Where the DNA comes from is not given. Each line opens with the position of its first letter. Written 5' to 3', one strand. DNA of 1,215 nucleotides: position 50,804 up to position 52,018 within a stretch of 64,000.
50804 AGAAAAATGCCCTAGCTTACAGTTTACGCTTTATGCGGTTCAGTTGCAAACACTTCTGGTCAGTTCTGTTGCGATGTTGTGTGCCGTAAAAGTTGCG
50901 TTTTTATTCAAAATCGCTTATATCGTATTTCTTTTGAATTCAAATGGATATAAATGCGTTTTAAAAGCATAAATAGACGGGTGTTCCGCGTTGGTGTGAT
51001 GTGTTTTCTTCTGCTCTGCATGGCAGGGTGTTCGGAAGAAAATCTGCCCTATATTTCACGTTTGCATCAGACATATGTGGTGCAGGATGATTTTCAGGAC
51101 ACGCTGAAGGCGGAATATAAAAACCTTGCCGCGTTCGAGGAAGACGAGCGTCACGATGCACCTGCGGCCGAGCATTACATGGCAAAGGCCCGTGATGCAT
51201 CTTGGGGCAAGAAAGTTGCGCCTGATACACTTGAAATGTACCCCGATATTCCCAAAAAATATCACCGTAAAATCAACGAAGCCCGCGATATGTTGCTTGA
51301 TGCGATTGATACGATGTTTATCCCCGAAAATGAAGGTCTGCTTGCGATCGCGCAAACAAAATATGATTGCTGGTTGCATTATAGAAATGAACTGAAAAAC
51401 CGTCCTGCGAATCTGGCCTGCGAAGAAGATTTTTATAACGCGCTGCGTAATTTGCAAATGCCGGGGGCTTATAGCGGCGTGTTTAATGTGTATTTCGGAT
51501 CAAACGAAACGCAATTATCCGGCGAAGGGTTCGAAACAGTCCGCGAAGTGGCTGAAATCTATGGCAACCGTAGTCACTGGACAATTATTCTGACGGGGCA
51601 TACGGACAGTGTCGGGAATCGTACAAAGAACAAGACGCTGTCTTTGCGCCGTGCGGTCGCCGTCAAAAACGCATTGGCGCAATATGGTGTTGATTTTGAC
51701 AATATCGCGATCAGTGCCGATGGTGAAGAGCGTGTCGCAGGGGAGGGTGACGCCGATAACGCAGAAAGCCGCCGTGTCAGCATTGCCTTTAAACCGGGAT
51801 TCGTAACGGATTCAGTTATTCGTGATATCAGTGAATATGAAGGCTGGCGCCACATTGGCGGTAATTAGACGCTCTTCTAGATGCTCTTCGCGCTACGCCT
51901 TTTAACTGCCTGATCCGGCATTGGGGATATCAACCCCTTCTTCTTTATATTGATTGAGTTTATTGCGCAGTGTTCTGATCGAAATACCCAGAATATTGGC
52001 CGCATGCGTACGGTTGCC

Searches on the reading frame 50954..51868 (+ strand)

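Call 8: search_protein_families(library=pfam, proteins=[window:50954-51868:+])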
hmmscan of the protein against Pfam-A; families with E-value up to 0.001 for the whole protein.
window:50954-51868:+ (304 aa): 1 family
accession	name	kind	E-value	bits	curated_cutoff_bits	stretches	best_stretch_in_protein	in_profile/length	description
PF00691.25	OmpA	-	1.7e-14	54.4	27.2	1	180-272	1-95/98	OmpA family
